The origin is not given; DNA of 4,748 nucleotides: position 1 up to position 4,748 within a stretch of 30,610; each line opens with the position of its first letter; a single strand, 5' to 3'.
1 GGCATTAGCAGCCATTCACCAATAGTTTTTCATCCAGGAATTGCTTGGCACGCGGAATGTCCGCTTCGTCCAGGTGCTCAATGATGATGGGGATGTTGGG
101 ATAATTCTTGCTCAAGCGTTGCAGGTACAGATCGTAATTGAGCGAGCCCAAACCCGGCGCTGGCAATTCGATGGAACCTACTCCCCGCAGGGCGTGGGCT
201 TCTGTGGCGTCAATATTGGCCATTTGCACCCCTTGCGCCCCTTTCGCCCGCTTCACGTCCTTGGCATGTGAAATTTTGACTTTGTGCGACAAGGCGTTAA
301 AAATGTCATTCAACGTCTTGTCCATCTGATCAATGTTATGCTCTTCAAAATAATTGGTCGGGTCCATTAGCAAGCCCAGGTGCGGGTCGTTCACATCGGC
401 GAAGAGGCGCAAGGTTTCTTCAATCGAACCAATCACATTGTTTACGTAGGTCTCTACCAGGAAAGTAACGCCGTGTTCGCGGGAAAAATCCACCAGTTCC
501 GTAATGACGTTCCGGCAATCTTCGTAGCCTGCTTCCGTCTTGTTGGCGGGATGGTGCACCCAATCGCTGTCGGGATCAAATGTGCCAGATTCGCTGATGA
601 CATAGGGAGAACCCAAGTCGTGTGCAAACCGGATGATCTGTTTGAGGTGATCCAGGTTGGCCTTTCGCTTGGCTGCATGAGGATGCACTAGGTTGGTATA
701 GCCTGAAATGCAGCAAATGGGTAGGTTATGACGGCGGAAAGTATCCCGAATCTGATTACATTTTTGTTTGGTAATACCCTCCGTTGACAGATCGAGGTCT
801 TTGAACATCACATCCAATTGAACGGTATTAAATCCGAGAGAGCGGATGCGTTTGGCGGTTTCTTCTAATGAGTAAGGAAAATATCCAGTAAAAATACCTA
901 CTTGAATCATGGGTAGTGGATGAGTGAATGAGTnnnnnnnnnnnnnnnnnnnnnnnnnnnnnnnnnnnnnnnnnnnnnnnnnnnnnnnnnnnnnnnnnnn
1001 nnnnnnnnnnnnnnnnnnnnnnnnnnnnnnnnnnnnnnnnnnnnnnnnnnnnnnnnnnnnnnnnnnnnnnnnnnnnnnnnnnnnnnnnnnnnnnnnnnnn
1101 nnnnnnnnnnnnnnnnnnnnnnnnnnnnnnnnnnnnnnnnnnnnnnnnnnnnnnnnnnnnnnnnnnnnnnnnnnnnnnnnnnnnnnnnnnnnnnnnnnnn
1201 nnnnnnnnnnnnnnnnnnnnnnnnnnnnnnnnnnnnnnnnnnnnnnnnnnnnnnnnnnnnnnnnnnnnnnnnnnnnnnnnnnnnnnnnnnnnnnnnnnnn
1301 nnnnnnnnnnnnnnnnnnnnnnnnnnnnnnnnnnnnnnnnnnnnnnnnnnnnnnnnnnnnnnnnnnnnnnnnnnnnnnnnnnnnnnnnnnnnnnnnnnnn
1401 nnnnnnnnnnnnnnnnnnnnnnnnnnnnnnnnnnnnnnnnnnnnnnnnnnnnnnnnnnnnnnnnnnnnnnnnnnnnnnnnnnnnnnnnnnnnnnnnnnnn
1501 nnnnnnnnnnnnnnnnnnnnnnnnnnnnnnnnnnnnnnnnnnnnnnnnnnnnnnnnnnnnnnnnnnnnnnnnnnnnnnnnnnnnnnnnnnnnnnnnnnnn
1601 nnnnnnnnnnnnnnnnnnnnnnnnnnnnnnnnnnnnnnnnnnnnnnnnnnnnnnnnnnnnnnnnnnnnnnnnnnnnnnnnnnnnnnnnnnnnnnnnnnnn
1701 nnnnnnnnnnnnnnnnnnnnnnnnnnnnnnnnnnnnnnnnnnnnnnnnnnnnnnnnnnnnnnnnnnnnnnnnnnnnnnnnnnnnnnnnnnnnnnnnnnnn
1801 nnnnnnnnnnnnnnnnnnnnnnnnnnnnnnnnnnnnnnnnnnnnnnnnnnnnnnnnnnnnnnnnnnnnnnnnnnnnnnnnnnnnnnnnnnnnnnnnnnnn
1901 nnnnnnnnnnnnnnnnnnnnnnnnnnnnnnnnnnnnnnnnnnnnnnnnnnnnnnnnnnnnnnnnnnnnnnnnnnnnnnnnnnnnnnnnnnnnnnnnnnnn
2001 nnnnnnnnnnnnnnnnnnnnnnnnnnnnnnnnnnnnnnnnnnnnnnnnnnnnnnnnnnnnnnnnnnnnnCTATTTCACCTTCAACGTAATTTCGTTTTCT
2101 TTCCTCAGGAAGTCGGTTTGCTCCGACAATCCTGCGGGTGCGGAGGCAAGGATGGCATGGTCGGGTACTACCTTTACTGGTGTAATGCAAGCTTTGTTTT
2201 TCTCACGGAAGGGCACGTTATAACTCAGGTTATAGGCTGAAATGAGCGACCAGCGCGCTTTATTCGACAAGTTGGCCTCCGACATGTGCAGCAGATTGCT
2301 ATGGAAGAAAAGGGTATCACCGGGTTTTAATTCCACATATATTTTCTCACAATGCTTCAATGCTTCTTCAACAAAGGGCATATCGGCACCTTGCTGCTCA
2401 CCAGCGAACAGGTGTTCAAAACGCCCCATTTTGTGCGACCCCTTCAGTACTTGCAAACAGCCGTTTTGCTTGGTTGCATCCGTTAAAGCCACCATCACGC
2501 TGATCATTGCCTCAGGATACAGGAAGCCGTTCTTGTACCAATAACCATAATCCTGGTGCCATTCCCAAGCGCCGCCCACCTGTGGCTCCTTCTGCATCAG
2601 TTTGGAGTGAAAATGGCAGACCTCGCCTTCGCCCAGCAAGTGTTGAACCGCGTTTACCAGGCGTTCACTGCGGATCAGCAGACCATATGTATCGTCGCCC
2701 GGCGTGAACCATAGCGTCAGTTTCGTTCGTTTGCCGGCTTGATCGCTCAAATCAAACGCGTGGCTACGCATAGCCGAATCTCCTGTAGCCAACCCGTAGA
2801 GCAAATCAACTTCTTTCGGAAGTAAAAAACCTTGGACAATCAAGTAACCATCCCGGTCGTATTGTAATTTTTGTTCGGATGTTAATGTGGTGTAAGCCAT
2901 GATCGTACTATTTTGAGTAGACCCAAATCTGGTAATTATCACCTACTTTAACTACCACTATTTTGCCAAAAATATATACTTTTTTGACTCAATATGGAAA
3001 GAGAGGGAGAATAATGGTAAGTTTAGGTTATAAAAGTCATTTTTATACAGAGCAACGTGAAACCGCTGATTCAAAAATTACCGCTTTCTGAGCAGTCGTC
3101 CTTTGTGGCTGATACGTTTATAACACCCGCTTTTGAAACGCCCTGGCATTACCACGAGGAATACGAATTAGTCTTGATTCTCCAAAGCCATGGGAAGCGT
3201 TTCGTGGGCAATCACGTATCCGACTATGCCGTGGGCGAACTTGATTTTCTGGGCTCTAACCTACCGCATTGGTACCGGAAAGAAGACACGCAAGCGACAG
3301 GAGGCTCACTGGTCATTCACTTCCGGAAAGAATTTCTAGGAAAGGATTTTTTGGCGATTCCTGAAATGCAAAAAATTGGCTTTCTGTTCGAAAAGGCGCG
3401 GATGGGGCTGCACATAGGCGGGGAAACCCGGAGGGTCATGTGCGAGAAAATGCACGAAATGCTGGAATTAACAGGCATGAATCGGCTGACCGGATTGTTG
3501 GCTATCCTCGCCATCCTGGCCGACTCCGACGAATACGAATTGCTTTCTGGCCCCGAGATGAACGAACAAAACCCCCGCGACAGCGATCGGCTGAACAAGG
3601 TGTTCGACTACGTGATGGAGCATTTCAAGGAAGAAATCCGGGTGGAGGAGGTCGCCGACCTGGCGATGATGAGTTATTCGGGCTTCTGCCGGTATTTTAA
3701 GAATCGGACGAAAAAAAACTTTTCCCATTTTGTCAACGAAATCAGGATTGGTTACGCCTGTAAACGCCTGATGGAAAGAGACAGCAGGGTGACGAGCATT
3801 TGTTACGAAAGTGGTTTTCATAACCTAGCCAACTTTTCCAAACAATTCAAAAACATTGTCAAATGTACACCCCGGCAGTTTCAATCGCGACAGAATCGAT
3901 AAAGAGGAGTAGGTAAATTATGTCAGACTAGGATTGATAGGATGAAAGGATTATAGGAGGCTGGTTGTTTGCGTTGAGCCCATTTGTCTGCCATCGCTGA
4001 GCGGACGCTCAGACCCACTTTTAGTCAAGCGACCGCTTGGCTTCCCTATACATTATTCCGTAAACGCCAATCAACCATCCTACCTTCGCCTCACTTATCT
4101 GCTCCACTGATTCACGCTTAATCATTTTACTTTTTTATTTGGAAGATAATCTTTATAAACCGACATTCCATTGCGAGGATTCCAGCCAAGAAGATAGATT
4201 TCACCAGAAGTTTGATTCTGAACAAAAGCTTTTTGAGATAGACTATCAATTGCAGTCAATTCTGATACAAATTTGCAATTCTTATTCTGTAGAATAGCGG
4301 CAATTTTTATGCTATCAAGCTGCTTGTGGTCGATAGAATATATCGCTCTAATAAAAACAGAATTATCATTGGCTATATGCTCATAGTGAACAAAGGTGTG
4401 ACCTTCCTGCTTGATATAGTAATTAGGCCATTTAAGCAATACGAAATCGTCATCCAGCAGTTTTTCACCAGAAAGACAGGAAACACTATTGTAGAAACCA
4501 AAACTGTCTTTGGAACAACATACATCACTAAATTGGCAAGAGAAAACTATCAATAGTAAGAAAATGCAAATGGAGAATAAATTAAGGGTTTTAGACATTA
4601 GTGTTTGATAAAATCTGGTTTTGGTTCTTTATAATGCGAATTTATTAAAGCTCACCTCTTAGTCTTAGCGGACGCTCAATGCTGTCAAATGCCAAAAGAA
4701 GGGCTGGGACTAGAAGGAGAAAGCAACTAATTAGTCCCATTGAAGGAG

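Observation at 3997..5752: AT-rich islet of two ORFan lipoprotein genes bracketed by ~112-bp direct repeats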

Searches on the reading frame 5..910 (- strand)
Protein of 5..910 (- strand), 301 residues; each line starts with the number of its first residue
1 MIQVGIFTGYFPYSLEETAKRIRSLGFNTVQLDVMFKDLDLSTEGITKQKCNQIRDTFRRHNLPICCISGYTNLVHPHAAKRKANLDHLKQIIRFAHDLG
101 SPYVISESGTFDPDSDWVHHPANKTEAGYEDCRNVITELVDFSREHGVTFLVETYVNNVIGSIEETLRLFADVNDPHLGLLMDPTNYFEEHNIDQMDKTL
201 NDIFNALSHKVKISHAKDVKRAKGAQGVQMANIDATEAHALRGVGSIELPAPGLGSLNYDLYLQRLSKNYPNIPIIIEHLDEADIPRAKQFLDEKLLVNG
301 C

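Call 12: search_protein_families(library=pfam, proteins=[window:5-910:-], max_evalue=0.01)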
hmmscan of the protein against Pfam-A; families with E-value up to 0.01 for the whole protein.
window:5-910:- (301 aa): 2 families
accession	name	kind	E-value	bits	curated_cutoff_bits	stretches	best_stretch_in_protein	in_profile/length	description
PF01261.30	AP_endonuc_2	-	3.3e-31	109.3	31.1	1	21-292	3-246/249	Xylose isomerase-like TIM barrel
PF10566.15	Glyco_hydro_97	-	0.006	16.5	32.5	1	79-201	26-143/275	Glycoside hydrolase 97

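Call 16: find_encoding_contigs(protein=window:5-910:-, flank=10000, max_places=10)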
Protein window:5-910:- (301 aa): no gene with exactly this product is on record in the collection.

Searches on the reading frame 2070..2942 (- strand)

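Call 12: search_protein_families(library=pfam, proteins=[window:2070-2942:-], max_evalue=0.01)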
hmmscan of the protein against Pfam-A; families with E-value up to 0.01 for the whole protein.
window:2070-2942:- (290 aa): 3 families
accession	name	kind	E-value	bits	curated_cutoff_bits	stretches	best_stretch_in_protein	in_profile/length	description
PF05721.19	PhyH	-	2.8e-37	129.5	22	1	28-230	1-211/213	Phytanoyl-CoA dioxygenase (PhyH)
PF13759.12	2OG-FeII_Oxy_5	-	0.00071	20.4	27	1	187-233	52-98/101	Putative 2OG-Fe(II) oxygenase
PF13640.12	2OG-FeII_Oxy_3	-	0.0054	18.1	27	0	123-234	9-94/98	2OG-Fe(II) oxygenase superfamily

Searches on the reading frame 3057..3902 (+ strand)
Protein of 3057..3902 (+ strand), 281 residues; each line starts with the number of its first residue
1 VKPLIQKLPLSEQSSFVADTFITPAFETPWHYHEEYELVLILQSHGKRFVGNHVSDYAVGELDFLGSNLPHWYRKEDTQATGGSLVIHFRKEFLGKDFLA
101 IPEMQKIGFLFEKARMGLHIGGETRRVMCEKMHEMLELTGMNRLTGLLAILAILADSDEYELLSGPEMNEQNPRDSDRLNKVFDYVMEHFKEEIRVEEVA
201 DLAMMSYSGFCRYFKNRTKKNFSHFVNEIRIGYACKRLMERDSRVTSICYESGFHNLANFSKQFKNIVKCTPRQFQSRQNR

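Call 12: search_protein_families(library=pfam, proteins=[window:3057-3902:+], max_evalue=0.01)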
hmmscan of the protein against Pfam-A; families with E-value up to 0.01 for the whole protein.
window:3057-3902:+ (281 aa): 3 families
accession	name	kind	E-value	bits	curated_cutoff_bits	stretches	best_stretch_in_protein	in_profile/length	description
PF12833.13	HTH_18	-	4.8e-18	65.7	33.6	1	200-277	2-79/80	Helix-turn-helix domain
PF00165.29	HTH_AraC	-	2.4e-11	43.9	26.6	1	243-276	9-41/42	Bacterial regulatory helix-turn-helix proteins, AraC family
PF07883.17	Cupin_2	-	0.0024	18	27.2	1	24-78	7-61/70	Cupin domain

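Call 17: find_encoding_contigs(protein=window:3057-3902:+, flank=10000, max_places=10)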
Protein window:3057-3902:+ (281 aa): no gene with exactly this product is on record in the collection.

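Call 24: find_homologous_proteins(query=window:3057-3902:+, max_evalue=1e-30)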
Query window:3057-3902:+ (281 aa): 4069 proteins with E <= 1e-30 among 4967 candidates; the best 120 are listed.
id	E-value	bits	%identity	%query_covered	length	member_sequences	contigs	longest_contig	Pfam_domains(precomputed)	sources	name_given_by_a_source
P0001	1.3e-189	646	100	100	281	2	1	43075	PF12833.14,PF00165.30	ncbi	ncbi:MAG: AraC family transcriptional regulator [Bacteroidota bacterium]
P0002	1.2e-142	492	77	100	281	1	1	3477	PF12833.14,PF00165.30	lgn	-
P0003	5.1e-141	487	74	100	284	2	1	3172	PF12833.14,PF00165.30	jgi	jgi:AraC-like DNA-binding protein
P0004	7.8e-137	473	74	99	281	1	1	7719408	PF12833.14,PF07883.18,PF00165.30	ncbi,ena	-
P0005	8.6e-137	473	74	98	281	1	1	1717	PF12833.14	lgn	-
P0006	1.6e-136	472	72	99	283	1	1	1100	PF12833.14,PF00165.30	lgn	-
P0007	2.3e-136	471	73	100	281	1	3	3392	PF12833.14,PF07883.18,PF02311.26,PF00165.30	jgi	jgi:AraC-like DNA-binding protein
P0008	2.6e-136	471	75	98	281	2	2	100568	PF12833.14,PF00165.30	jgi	jgi:AraC-like DNA-binding protein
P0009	3.5e-136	471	73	100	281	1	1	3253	PF12833.14,PF07883.18,PF02311.26,PF00165.30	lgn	-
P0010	1.4e-135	469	74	99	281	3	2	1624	PF12833.14,PF07883.18,PF00165.30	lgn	-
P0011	2.7e-135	468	73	99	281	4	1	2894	PF12833.14,PF07883.18,PF02311.26,PF00165.30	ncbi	-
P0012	3.7e-135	468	73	99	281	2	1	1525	PF12833.14,PF00165.30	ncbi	-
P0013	4.5e-135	467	73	99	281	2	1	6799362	PF12833.14,PF00165.30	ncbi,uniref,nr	ncbi:helix-turn-helix transcriptional regulator [Adhaeribacter radiodurans]|uniref:Helix-turn-helix 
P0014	4.0e-134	464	73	99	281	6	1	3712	PF12833.14,PF07883.18,PF00165.30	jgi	jgi:AraC-like DNA-binding protein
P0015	9.0e-134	463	73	100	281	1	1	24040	PF12833.14,PF02311.26,PF00165.30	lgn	-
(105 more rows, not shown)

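Call 25: find_encoding_contigs(protein=P0001, flank=10000, max_places=10)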
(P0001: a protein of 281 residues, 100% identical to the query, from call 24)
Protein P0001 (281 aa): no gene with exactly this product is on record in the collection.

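Call 29: find_encoding_contigs(protein=P0004, flank=10000, max_places=3)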
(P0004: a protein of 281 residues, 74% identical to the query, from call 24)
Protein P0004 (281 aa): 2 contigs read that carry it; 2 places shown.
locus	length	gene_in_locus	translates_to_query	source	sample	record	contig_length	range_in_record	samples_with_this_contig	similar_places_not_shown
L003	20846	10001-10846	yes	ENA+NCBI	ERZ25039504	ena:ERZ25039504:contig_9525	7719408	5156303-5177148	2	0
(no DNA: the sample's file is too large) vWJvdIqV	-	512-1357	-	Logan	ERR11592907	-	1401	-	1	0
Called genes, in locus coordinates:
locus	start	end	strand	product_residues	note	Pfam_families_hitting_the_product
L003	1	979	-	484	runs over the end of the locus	PF07394:DUF1501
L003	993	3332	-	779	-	PF07635:PSCyt1, PF07583:PSCyt2, PF07587:PSD1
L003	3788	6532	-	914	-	PF07995:GSDH, PF00801:PKD, PF18911:PKD_4, PF00034:Cytochrom_C, PF03422:CBM_6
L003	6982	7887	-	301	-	PF01261:AP_endonuc_2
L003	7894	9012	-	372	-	PF01408:GFO_IDH_MocA, PF22725:GFO_IDH_MocA_C3, PF02894:GFO_IDH_MocA_C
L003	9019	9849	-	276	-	PF05721:PhyH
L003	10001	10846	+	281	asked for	PF07883:Cupin_2 (weak), PF12833:HTH_18, PF00165:HTH_AraC (weak)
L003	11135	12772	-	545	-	PF13360:PQQ_2, PF13570:Beta-prop_ACSF4, PF01011:PQQ (faint), PF13360:PQQ_2, PF13570:Beta-prop_ACSF4, PF13360:PQQ_2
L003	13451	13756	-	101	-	PF03992:ABM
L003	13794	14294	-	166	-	PF01152:Bac_globin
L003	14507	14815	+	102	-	PF01638:HxlR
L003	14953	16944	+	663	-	PF13188:PAS_8 (faint), PF08448:PAS_4, PF00989:PAS (weak), PF08448:PAS_4, PF13426:PAS_9 (weak), PF08447:PAS_3, PF00512:HisKA (weak), PF02518:HATPase_c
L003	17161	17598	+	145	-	PF00072:Response_reg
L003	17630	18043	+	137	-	PF00072:Response_reg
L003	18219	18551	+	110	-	PF00072:Response_reg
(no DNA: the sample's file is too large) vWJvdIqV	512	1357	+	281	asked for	PF07883:Cupin_2 (weak), PF12833:HTH_18, PF00165:HTH_AraC (weak)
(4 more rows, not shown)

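Call 30: find_encoding_contigs(protein=P0008, flank=10000, max_places=3)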
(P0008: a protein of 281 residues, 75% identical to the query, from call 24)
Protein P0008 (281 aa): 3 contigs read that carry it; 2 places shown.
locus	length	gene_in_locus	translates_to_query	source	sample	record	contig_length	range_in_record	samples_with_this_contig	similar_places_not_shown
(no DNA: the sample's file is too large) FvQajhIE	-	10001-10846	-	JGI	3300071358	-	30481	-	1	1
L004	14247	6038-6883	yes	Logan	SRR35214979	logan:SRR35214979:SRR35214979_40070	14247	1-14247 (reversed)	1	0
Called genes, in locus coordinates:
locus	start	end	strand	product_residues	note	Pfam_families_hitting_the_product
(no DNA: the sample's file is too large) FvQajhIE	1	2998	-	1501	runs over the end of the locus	PF00873:ACR_tran, PF02321:OEP (weak)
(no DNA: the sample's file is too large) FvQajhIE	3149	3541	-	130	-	-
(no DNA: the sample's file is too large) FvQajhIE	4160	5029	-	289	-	PF03372:Exo_endo_phos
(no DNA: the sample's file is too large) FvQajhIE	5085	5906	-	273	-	PF01261:AP_endonuc_2 (faint)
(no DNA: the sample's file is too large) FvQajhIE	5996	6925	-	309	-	PF01261:AP_endonuc_2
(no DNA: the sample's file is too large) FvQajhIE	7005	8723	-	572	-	PF00732:GMC_oxred_N, PF05199:GMC_oxred_C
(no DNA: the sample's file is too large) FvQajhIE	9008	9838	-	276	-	PF05721:PhyH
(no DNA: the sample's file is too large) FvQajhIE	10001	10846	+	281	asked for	PF00165:HTH_AraC (faint), PF12833:HTH_18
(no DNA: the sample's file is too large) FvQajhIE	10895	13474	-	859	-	PF07944:Beta-AFase-like_GH127_cat, PF20736:Glyco_hydro127M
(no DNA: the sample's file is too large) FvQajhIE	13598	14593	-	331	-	PF06800:Sugar_transport, PF07168:Ureide_permease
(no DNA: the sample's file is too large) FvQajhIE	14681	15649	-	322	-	PF00294:PfkB, PF08543:Phos_pyr_kin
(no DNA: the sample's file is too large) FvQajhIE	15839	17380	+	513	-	-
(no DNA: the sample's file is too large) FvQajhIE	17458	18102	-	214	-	-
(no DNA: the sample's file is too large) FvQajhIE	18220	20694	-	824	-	PF17162:DUF5118 (weak), PF17148:DUF5117, PF16313:DUF4953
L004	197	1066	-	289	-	PF03372:Exo_endo_phos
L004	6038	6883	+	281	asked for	PF00165:HTH_AraC (faint), PF12833:HTH_18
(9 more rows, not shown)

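Call 95: find_encoding_contigs(protein=P0121, flank=10000, max_places=5)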
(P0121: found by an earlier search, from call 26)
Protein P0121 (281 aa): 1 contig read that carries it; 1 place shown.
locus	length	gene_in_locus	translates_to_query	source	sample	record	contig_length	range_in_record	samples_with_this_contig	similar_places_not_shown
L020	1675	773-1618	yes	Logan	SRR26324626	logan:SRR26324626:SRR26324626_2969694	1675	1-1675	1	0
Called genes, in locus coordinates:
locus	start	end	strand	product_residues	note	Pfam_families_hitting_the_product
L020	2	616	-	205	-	?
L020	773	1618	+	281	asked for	PF12833:HTH_18, PF00165:HTH_AraC (weak)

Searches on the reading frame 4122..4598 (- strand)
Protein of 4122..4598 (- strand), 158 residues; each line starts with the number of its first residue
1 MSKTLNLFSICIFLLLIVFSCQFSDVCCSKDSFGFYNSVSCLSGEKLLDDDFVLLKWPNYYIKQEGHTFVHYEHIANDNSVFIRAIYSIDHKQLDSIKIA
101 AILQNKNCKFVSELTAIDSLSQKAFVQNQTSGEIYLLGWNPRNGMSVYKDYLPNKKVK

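Call 12: search_protein_families(library=pfam, proteins=[window:4122-4598:-], max_evalue=0.01)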
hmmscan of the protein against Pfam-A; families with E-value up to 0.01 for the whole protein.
window:4122-4598:- (158 aa): 0 families

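Call 13: search_protein_families(library=ncbifam, proteins=[window:4122-4598:-], max_evalue=1)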
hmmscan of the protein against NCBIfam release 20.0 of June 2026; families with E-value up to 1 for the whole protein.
window:4122-4598:- (158 aa): 1 family
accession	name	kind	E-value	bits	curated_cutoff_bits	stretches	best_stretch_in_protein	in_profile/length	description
NF004646.0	PRK05989.2-4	equivalog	0.044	11.1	1468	1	88-155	347-418/1277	cobaltochelatase subunit CobN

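Call 14: find_encoding_contigs(protein=window:4122-4598:-, flank=10000, max_places=10)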
Protein window:4122-4598:- (158 aa): 1 contig read that carries it; 1 place shown.
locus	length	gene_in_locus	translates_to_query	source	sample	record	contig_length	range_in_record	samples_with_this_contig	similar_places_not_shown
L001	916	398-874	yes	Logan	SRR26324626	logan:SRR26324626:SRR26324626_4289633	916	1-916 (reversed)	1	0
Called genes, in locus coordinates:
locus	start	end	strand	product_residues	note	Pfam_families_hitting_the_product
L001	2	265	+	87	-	?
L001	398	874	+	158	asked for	-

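Call 26: list_cluster_members(proteins=[P0001, window:4122-4598:-, window:4731-5414:-, window:30065-30355:+, window:4731-5369:-, window:4731-5408:-])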
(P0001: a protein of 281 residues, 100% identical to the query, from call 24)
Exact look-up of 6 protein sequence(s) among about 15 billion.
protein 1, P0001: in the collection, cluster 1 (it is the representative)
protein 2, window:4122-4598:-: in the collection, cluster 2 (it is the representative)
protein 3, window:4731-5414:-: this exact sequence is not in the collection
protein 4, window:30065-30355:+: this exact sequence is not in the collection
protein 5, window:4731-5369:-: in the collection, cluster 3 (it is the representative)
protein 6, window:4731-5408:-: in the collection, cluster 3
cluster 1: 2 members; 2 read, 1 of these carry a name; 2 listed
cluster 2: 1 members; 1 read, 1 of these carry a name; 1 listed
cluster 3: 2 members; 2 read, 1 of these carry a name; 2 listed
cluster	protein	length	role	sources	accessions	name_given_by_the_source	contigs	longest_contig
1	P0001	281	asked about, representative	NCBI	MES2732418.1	MAG: AraC family transcriptional regulator [Bacteroidota bacterium]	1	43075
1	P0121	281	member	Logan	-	-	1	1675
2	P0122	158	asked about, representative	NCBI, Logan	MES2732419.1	MAG: hypothetical protein V4714_11740 [Bacteroidota bacterium]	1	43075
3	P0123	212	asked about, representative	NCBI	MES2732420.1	MAG: hypothetical protein V4714_11745 [Bacteroidota bacterium]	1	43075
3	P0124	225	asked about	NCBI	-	-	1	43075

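Call 28: find_homologous_proteins(query=window:4122-4598:-, max_evalue=10)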
Query window:4122-4598:- (158 aa): 1 proteins with E <= 10 among 6 candidates.
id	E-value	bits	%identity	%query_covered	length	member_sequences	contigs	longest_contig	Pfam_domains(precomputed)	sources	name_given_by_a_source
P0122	2.6e-101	354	100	100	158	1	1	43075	-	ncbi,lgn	ncbi:MAG: hypothetical protein V4714_11740 [Bacteroidota bacterium]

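Call 57: predict_structure(protein=window:4122-4598:-)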
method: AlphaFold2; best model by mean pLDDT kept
length: 158 residues; sequences in the alignment: 1
mean_pLDDT: 49.3   pTM: 0.35
mean pLDDT of the five models: 49.3, 43.8, 42.9, 42.1, 38.9
residues with pLDDT >= 90: 1; 70-90: 12; 50-70: 47; < 50: 98
segments of 3 or more residues with pLDDT < 50: 24-27, 29-65, 67-86, 88-106, 111-116, 149-158
pLDDT, mean of each block of 10 residues (from residue 1): 75 76 49 40 34 31 42 46 47 45 49 50 58 59 51 34
secondary structure, 60 per line:
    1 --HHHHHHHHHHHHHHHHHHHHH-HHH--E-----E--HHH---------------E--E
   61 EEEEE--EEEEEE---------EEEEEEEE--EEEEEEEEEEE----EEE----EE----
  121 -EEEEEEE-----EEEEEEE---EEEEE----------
elements in order: H3-23 E60-65 E68-73 E83-90 E93-103 E108-110 E122-128 E134-140 E144-148

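Call 101: search_protein_families(library=padloc, proteins=[window:4122-4598:-], max_evalue=0.01)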
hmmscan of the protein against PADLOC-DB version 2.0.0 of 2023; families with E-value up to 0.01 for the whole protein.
window:4122-4598:- (158 aa): 0 families
